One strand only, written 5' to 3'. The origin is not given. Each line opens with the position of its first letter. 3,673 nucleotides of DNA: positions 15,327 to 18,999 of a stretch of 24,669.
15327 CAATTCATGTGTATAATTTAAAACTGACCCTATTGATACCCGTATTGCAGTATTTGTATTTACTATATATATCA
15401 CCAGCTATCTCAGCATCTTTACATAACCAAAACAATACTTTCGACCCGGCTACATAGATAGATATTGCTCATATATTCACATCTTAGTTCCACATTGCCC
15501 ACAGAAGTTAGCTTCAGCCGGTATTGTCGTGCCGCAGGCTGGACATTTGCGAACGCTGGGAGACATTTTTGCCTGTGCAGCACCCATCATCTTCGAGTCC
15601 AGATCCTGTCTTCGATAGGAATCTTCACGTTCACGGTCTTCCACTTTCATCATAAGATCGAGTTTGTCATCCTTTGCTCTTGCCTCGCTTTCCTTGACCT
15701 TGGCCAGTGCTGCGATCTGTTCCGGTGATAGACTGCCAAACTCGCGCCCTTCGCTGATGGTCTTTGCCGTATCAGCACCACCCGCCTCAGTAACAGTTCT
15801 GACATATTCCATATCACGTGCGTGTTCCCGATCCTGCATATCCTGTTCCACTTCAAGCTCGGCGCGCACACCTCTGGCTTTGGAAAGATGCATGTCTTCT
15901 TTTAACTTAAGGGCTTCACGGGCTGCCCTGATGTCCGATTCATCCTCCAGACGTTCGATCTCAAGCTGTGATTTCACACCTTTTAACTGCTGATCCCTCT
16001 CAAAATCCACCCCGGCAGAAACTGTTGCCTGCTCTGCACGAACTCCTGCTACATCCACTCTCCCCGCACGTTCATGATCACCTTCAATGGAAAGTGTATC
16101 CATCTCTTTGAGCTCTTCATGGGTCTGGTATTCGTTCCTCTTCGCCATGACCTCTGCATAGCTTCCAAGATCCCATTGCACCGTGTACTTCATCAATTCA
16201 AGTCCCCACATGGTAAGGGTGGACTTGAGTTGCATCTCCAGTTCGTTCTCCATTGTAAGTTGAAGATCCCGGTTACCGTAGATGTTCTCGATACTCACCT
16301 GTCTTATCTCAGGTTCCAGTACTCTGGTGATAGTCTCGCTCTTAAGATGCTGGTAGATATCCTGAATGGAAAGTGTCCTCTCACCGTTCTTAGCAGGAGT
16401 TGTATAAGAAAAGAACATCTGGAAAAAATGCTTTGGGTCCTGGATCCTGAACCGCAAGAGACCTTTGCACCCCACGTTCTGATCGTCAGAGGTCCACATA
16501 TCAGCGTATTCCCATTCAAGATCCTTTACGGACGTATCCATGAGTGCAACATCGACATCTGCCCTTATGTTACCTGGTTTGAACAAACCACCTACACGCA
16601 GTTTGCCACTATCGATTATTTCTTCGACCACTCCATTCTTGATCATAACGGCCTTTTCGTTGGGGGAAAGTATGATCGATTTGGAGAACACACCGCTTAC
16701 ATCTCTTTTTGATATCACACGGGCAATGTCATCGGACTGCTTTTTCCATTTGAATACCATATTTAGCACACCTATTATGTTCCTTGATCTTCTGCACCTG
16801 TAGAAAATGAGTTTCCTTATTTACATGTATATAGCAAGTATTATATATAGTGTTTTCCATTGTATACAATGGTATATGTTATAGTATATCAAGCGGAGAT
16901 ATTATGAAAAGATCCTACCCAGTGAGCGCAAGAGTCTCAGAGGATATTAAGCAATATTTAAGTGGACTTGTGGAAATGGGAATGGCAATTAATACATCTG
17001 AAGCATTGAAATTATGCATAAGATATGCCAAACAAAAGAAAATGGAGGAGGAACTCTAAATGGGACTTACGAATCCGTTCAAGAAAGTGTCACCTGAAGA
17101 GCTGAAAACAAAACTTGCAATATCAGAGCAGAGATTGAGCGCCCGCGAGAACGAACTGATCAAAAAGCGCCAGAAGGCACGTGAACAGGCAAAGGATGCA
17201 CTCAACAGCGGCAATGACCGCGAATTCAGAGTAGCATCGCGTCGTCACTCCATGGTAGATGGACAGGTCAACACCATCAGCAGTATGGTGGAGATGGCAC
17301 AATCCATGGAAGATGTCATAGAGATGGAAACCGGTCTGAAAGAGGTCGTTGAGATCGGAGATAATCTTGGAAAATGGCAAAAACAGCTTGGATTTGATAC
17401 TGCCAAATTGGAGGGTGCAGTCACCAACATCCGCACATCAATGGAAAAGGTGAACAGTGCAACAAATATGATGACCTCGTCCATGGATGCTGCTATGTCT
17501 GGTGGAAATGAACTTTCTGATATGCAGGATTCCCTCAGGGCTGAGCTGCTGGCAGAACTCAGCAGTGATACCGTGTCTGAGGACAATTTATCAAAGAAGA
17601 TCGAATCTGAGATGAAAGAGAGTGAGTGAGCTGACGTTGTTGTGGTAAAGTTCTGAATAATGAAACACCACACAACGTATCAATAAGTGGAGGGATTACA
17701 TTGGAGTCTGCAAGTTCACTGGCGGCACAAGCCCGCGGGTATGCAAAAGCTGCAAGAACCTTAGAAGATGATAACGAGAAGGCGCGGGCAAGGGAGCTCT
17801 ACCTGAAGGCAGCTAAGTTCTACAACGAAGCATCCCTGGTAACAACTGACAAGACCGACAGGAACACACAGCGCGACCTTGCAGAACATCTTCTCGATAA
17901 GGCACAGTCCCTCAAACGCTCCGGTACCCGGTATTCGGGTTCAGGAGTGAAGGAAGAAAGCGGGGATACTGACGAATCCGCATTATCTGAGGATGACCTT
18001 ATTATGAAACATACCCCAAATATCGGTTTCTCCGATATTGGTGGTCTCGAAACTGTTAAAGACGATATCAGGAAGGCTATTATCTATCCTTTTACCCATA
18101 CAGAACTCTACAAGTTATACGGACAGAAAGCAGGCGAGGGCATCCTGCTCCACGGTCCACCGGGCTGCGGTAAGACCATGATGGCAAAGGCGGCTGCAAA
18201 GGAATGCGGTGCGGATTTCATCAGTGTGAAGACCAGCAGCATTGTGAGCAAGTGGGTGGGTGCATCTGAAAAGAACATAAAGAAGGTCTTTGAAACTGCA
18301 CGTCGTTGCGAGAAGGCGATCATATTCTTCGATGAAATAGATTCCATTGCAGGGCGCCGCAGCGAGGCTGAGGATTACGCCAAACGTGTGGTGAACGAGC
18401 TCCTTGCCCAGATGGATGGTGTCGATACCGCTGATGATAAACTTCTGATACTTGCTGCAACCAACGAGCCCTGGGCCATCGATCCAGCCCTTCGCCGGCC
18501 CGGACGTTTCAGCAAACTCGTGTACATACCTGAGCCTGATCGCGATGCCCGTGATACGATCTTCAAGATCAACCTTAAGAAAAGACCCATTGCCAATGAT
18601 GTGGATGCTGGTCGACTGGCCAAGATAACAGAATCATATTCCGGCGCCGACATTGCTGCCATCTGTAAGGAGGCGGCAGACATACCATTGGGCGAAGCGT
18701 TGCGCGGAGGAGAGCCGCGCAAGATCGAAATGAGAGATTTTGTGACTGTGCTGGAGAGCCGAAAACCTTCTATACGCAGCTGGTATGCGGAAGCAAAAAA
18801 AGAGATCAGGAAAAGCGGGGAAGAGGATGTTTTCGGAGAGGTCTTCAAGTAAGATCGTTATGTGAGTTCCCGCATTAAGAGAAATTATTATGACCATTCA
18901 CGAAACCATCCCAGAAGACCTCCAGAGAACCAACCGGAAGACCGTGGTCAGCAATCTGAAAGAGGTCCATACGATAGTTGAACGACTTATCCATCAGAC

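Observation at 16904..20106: Candidate ESCRT-like membrane-remodelling operon in a euryarchaeal context: RHH regulator, ESCRT-III/Snf7, Vps4 (MIT-AAA), coiled-coil/winged-helix protein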

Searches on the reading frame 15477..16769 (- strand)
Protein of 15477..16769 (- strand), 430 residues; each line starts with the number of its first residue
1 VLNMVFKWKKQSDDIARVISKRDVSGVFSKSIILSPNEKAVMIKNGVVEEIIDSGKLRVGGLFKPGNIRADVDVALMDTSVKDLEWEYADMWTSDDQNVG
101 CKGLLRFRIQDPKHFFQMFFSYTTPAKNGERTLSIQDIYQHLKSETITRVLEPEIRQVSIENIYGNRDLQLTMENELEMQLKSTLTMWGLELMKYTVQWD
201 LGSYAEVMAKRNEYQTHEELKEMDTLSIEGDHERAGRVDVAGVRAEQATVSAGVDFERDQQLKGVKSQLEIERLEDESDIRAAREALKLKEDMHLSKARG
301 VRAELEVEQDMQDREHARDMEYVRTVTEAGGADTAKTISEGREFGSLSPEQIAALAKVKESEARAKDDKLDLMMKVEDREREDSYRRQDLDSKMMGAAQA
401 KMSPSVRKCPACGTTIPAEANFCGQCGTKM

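Call 6: search_protein_families(library=pfam, proteins=[window:15477-16769:-], max_evalue=1)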
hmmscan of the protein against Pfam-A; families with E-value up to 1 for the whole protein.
window:15477-16769:- (430 aa): 14 families
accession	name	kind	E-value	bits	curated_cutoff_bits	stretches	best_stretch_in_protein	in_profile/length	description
PF01145.31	Band_7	-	2.4e-08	34.6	23.6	1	33-197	2-142/176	SPFH domain / Band 7 family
PF13240.11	Zn_Ribbon_1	-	8.3e-07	29.1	25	1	408-429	1-22/23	zinc-ribbon domain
PF12773.13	DZR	-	1.2e-05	25.8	27.3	1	406-427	24-45/45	Double zinc ribbon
PF24463.1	DUF7577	-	2.4e-05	24.3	28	1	406-428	2-24/27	Domain of unknown function (DUF7577)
PF13248.11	Zn_ribbon_3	-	3.2e-05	23.7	27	1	408-430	4-26/26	zinc-ribbon domain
PF17032.10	Zn_ribbon_15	-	0.00044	21.4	28.9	1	401-427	51-73/73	zinc-ribbon family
PF09297.16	Zn_ribbon_NUD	-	0.0085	16.2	24.8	1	421-430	4-13/32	NADH pyrophosphatase zinc ribbon domain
PF24460.1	DUF7575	-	0.018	14.8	28.5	1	406-429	3-26/28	Domain of unknown function (DUF7575)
PF25222.1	DUF7840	-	0.031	14.4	27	1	237-320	135-219/224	Domain of unknown function (DUF7840)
PF18912.6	DZR_2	-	0.033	14.4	27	1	407-430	8-31/56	Double zinc ribbon domain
PF10571.15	UPF0547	-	0.062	13.9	29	1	407-427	1-21/26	Uncharacterised protein family UPF0547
PF09889.16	DUF2116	-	0.097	13.1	26.8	1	407-425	4-22/59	Probable treble clef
PF14952.11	zf-tcix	-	0.31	11.1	31.2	1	406-423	10-27/42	Putative treble-clef, zinc-finger, Zn-binding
PF12172.15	zf-ChsH2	-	0.93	9.8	23.2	0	407-427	12-32/37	ChsH2, rubredoxin-like zinc ribbon domain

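Call 10: search_protein_families(library=ncbifam, proteins=[window:15477-16769:-], max_evalue=1)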
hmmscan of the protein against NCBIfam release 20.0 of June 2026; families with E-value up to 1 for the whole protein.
window:15477-16769:- (430 aa): 3 families
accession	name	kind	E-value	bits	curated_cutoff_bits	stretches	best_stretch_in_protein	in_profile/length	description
NF005651.0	PRK07418.1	subfamily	0.0029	15.9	942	1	390-430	574-617/617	acetolactate synthase large subunit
NF049953.1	ribbon_DG_selen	exception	0.0056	16.6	130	1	384-428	123-169/172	zinc ribbon-containing (seleno)protein DG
TIGR02419.1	C4_traR_proteo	subfamily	0.11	13.1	59.7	1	368-418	1-44/64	phage/conjugal plasmid C-4 type zinc finger protein, TraR family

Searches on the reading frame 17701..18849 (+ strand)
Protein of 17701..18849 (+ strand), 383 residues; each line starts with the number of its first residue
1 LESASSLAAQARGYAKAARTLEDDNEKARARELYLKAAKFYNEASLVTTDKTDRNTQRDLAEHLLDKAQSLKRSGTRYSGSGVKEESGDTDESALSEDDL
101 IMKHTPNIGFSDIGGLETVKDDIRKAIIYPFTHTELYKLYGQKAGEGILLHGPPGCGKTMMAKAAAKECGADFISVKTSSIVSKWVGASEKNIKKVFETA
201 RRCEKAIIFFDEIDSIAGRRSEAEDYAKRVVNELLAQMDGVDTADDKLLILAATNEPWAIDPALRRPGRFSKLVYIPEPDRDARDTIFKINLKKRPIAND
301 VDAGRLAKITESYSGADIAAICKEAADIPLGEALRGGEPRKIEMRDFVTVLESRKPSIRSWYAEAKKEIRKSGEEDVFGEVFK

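Call 6: search_protein_families(library=pfam, proteins=[window:17701-18849:+], max_evalue=1)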
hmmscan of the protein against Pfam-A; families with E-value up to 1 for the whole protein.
window:17701-18849:+ (383 aa): 41 families (the best 25 are shown)
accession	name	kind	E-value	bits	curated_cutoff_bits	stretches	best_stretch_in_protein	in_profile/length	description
PF00004.35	AAA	-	4.5e-44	150.5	21.2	1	148-277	1-130/131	ATPase family associated with various cellular activities (AAA)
PF17862.7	AAA_lid_3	-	5.8e-11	42.2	27.2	1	300-336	1-37/45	AAA+ lid domain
PF07724.20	AAA_2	-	1.1e-06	29.3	27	1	148-240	6-101/166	AAA domain (Cdc48 subfamily)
PF13173.12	AAA_14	-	7e-05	23.3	27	1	148-229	5-83/129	AAA domain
PF20720.3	nSTAND3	-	9.9e-05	22.5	27.2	1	148-252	20-109/155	Novel STAND NTPase 3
PF07728.20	AAA_5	-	0.00011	22.6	22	1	148-233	2-99/139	AAA domain (dynein-related subfamily)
PF01443.25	Viral_helicase1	-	0.00014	22.2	21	1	148-213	1-68/228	Viral superfamily 1 RNA helicase core domain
PF05496.18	RuvB_N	-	0.00014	22.1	27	1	144-217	32-97/159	Holliday junction DNA helicase RuvB P-loop domain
PF06068.19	TIP49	-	0.00014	21.6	23.8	1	143-190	48-97/347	TIP49 P-loop domain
PF13401.12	AAA_22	-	0.0002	22.1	27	1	148-177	8-40/130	AAA domain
PF13191.12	AAA_16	-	0.00026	22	32.6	1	142-189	21-73/167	AAA ATPase domain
PF13671.12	AAA_33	-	0.00027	21.7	27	1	148-201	2-53/143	AAA domain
PF13238.12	AAA_18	-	0.00063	20.6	29.4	1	148-220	1-69/128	AAA domain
PF00005.33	ABC_tran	-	0.0021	19.1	25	1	143-247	9-101/137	ABC transporter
PF24883.2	NPHP3_N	-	0.0022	18.6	24.8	1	147-171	24-48/164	Nephrocystin 3, N-terminal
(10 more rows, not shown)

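Call 8: search_solved_structures(query=window:17701-18849:+, max_evalue=1e-20)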
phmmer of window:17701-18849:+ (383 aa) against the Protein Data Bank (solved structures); distinct sequences matched with E-value up to 1e-20: 266 (the best 60 are shown).
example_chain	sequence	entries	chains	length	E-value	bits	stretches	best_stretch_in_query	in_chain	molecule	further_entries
9m4n_A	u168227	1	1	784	4.5e-124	417.4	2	88-334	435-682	Cell division control protein 48 homolog A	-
9m3v_A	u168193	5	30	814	5.1e-124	417.2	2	88-334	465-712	Cell division control protein 48 homolog A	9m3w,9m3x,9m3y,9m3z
7wub_D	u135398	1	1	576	4.8e-119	400.8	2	103-353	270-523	Transitional endoplasmic reticulum ATPase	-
5c19_A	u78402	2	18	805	5.6e-119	400.6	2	103-375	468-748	Transitional endoplasmic reticulum ATPase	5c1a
7rlj_A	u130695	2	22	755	6.4e-119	400.4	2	103-352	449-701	Transitional endoplasmic reticulum ATPase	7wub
8yka_A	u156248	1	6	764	6.7e-119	400.4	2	103-352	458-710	Transitional endoplasmic reticulum ATPase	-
7y4w_A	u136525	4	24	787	7.5e-119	400.2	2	103-352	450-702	Transitional endoplasmic reticulum ATPase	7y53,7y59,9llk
7rl9_A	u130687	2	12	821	7.5e-119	400.2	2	103-352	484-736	Transitional endoplasmic reticulum ATPase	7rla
7wub_C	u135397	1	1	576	8e-119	400.1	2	103-346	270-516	Transitional endoplasmic reticulum ATPase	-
7l5w_A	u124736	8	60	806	8.1e-119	400.1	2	103-352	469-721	Transitional endoplasmic reticulum ATPase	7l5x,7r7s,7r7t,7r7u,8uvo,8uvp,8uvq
10qq_A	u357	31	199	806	8.1e-119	400.1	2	103-352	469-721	Transitional endoplasmic reticulum ATPase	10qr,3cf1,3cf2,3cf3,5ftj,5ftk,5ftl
7bp9_A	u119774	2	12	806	8.1e-119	400.1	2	103-352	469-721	Transitional endoplasmic reticulum ATPase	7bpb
7k57_A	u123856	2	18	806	8.1e-119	400.1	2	103-352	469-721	Transitional endoplasmic reticulum ATPase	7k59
7bp8_A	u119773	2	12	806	8.1e-119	400.1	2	103-352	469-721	Transitional endoplasmic reticulum ATPase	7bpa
5ifw_B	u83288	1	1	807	8.1e-119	400.1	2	103-352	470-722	Transitional endoplasmic reticulum ATPase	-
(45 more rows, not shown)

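Call 10: search_protein_families(library=ncbifam, proteins=[window:17701-18849:+], max_evalue=1)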
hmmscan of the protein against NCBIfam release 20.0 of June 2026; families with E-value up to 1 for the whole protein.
window:17701-18849:+ (383 aa): 50 families (the best 25 are shown)
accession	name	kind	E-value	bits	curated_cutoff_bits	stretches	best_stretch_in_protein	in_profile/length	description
TIGR01243.1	CDC48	subfamily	2.8e-80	270.6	802.65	1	101-346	443-689/733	CDC48 family AAA ATPase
NF003069.1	PRK03992.1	subfamily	2e-72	244.4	500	1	7-351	27-369/379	proteasome-activating nucleotidase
NF041006.2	cell_div_CdvC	equivalog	2.4e-72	243.9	650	1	1-360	1-355/370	cell division protein CdvC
TIGR01242.2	TIGR01242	subfamily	6.6e-67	226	500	1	102-352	105-353/362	proteasome-activating nucleotidase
NF047748.1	PrtsmActNtasePan1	equivalog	1.1e-61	209.1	750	1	11-349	50-384/405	proteasome-activating nucleotidase Pan1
NF047747.1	PrtsmActNtasePan2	equivalog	1.8e-57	195.4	700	1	16-327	58-370/397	proteasome-activating nucleotidase Pan2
TIGR01241.2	FtsH_fam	equivalog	2.4e-57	195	600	1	95-327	146-380/598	ATP-dependent zinc metalloprotease FtsH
TIGR03689.1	pup_AAA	equivalog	5.8e-48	163.9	504.75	1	95-301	166-388/512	proteasome ATPase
NF008004.0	PRK10733.1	equivalog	2.9e-44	151.1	1008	1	107-327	148-370/644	ATP-dependent zinc metalloprotease FtsH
NF042959.1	IteA_antiphage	equivalog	7.9e-37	127.3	510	1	117-325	98-300/367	anti-phage ATPase IteA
TIGR03922.1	T7SS_EccA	equivalog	1.4e-10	40.4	466.65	1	146-240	313-412/557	type VII secretion AAA-ATPase EccA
NF003229.0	PRK04195.1-5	equivalog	1.1e-08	34.3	280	1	135-219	34-118/413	replication factor C large subunit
NF003230.0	PRK04195.1-6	equivalog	1.7e-08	33.6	441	1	140-220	35-113/494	replication factor C large subunit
NF003226.0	PRK04195.1-1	equivalog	9.1e-08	31.4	588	1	139-276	34-158/405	replication factor C large subunit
TIGR00382.1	clpX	equivalog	4.6e-07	29.2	370.75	1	147-233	119-210/414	ATP-dependent protease ATP-binding subunit ClpX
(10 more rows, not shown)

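Call 49: find_homologous_proteins(query=window:17701-18849:+, max_evalue=1e-30)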
Query window:17701-18849:+ (383 aa): 7243 proteins with E <= 1e-30 among 8000 candidates; the best 120 are listed.
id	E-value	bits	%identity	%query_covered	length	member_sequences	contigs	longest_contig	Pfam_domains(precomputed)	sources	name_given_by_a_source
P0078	1.2e-227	773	91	100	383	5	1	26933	PF07724.21,PF00004.36,PF17862.8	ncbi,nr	ncbi:MAG: AAA family ATPase [Euryarchaeota archaeon]|nr:AAA family ATPase [Euryarchaeota archaeon]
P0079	1.2e-201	688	82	99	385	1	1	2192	PF07724.21,PF00004.36,PF17862.8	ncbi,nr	ncbi:MAG: AAA family ATPase [Methanosarcinaceae archaeon]|nr:AAA family ATPase [Methanosarcinaceae a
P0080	2.9e-201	686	82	99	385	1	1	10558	PF07724.21,PF00004.36,PF17862.8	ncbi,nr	ncbi:MAG: AAA family ATPase [Methanosarcinaceae archaeon]|nr:AAA family ATPase [Methanosarcinaceae a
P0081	4.7e-201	685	82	99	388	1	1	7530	PF07724.21,PF00004.36,PF17862.8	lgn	-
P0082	1.2e-199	681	81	99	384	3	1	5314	PF07724.21,PF00004.36,PF17862.8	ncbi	ncbi:MAG: AAA family ATPase [Halobacteriota archaeon]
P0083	4.0e-199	679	81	99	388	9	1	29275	PF07724.21,PF00004.36,PF17862.8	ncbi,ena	-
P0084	9.8e-199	678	82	99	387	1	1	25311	PF07724.21,PF00004.36,PF17862.8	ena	-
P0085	1.1e-198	678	81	99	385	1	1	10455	PF13173.13,PF07724.21,PF00004.36,PF05496.19,PF17862.8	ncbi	-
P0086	4.3e-198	676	81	99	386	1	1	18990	PF07724.21,PF00004.36,PF17862.8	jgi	-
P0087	4.4e-198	676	81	99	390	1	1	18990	PF07724.21,PF00004.36,PF17862.8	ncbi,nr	ncbi:MAG TPA: AAA family ATPase [Methanosarcinaceae archaeon]|nr:AAA family ATPase [Methanosarcinace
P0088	1.3e-196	671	81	99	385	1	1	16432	PF13173.13,PF07724.21,PF00004.36,PF05496.19,PF17862.8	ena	-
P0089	2.6e-196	670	81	99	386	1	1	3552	PF07724.21,PF00004.36,PF17862.8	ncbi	-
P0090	4.6e-196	669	81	98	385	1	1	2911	PF07724.21,PF00004.36,PF17862.8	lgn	-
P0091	5.0e-196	669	81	98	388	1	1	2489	PF07724.21,PF00004.36,PF17862.8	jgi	jgi:transitional endoplasmic reticulum ATPase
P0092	5.7e-196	669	81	99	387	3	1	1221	PF13173.13,PF07724.21,PF00004.36,PF05496.19,PF17862.8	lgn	-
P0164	3.8e-135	469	57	100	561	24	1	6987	PF02457.22,PF00004.36,PF17862.8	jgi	jgi:transitional endoplasmic reticulum ATPase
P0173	6.6e-133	461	57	100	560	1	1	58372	PF02457.22,PF00004.36,PF17862.8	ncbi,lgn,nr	ncbi:MAG: AAA family ATPase [Candidatus Methanoperedens sp.]|nr:AAA family ATPase [Candidatus Methan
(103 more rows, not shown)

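Call 99: search_protein_families(library=pfam, proteins=[P0164], max_evalue=0.01)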
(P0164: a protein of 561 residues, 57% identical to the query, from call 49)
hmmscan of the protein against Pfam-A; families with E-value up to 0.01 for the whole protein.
P0164 (561 aa): 16 families
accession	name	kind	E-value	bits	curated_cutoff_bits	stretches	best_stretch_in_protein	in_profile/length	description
PF00004.35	AAA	-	6.8e-41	140.2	21.2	1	143-271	1-130/131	ATPase family associated with various cellular activities (AAA)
PF02457.21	DAC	-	2.1e-15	56.8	27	1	437-556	8-118/119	DisA bacterial checkpoint controller nucleotide-binding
PF17862.7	AAA_lid_3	-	6.4e-09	35.7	27.2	1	294-328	1-35/45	AAA+ lid domain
PF20720.3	nSTAND3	-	8.2e-05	22.8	27.2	1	142-245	19-108/155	Novel STAND NTPase 3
PF01637.24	ATPase_2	-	0.00051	20.3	33.2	0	129-160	9-40/225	ATPase domain predominantly from Archaea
PF23902.1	AAA_lid_PRS2_C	-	0.0017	18.9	34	0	278-314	4-40/73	PRS2 AAA+ lid C-terminal domain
PF07728.20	AAA_5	-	0.0029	18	22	0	142-161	1-20/139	AAA domain (dynein-related subfamily)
PF05496.18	RuvB_N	-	0.003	17.8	27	1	142-171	35-64/159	Holliday junction DNA helicase RuvB P-loop domain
PF07724.20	AAA_2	-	0.0033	17.9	27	0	141-239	4-105/166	AAA domain (Cdc48 subfamily)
PF13173.12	AAA_14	-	0.0041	17.6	27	1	143-226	5-85/129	AAA domain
PF13207.12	AAA_17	-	0.0047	17.6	27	0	146-185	1-38/136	AAA domain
PF04212.24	MIT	-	0.0047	17.4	30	0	11-54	4-47/66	MIT (microtubule interacting and transport) domain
PF01078.27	Mg_chelatase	-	0.0057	16.5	20.3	0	143-159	25-41/207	Magnesium chelatase, subunit ChlI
PF06068.19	TIP49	-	0.0062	16.2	23.8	0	140-187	50-99/347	TIP49 P-loop domain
PF13191.12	AAA_16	-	0.0063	17.5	32.6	0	139-161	24-45/167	AAA ATPase domain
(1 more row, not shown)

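Call 101: find_encoding_contigs(protein=P0173, flank=8000, max_places=2)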
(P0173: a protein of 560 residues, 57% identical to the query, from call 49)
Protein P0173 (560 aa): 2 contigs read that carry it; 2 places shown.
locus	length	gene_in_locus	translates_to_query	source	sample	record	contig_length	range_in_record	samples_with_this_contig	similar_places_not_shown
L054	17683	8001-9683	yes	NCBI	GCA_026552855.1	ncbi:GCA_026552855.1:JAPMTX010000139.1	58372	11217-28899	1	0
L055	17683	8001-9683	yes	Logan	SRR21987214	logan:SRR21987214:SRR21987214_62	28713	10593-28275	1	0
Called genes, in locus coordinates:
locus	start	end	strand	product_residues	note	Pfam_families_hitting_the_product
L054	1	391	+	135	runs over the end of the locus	PF01934:HepT-like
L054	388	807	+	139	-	PF01909:NTP_transf_2, PF18765:Polbeta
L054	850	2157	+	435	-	-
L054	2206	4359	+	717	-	PF00515:TPR_1, PF07719:TPR_2 (weak), PF13414:TPR_11, PF13432:TPR_16, PF00515:TPR_1 (weak), PF13431:TPR_17, PF00515:TPR_1 (weak), PF13432:TPR_16, +24 more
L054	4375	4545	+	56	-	-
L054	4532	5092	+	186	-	PF19502:DUF6036 (weak)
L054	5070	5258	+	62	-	-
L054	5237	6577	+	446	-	-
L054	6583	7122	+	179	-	-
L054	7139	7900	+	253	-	PF12773:DZR (weak), PF13240:Zn_Ribbon_1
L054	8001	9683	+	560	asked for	PF00004:AAA, PF17862:AAA_lid_3, PF02457:DAC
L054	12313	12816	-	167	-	PF01947:Rv2949c-like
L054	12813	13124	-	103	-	PF18446:DUF5611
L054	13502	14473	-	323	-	-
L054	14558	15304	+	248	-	PF01995:NRD1_2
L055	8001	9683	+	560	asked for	PF00004:AAA, PF17862:AAA_lid_3, PF02457:DAC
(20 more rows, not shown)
